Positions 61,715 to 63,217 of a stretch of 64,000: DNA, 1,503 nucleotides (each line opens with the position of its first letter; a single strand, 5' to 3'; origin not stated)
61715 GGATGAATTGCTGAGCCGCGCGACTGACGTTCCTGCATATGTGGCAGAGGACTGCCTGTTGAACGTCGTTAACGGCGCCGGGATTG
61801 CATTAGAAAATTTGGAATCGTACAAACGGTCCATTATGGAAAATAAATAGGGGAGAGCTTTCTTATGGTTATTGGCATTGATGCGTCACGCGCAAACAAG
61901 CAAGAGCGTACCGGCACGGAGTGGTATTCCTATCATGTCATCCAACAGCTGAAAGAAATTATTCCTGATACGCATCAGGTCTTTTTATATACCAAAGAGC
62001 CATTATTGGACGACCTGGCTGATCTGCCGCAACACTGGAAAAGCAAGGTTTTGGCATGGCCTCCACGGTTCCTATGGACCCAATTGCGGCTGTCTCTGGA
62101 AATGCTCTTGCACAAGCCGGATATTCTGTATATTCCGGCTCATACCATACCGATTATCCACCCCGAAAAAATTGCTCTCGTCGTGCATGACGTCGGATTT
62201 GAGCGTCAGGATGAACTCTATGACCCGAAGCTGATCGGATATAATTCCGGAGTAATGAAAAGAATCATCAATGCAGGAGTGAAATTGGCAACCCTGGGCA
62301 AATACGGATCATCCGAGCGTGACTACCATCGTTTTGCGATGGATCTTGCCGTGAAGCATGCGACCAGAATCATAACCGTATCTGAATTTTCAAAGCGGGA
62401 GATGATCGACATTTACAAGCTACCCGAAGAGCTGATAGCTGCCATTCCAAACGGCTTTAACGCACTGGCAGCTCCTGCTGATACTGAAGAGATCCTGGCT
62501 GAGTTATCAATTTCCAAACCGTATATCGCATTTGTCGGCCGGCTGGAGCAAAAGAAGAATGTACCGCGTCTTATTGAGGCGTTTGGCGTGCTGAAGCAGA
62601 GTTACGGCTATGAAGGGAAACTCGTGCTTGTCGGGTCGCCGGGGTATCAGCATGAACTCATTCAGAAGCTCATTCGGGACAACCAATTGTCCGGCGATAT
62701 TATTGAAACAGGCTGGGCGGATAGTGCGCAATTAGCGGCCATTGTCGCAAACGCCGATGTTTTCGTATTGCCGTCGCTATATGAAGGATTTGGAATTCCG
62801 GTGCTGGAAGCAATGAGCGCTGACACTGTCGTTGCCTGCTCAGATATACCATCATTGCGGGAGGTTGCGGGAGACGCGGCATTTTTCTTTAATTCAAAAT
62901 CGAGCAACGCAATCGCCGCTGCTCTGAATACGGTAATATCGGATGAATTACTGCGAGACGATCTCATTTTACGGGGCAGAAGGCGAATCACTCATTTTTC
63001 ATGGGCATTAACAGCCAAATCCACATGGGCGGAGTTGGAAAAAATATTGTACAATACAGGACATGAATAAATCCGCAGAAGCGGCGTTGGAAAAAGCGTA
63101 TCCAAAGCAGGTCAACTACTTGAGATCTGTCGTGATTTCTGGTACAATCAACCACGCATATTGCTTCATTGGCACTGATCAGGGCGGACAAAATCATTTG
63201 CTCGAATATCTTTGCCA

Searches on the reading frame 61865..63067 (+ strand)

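Call 56: search_protein_families(library=pfam, proteins=[window:61865-63067:+], max_evalue=0.00001)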
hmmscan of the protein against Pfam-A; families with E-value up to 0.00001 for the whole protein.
window:61865-63067:+ (401 aa): 4 families
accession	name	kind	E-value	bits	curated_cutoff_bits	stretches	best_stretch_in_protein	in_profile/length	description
PF00534.26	Glycos_transf_1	-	3.3e-33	115.1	26.4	1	217-373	14-171/172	Glycosyl transferases group 1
PF13692.12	Glyco_trans_1_4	-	1.1e-26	94.3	27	1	219-360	2-142/142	Glycosyl transferases group 1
PF13439.12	Glyco_transf_4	-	3.2e-08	34.2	28.5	1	17-199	3-167/170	Glycosyltransferase Family 4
PF20706.3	GT4-conflict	-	3.6e-07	30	26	1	215-323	194-308/385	Family 4 Glycosyltransferase in conflict systems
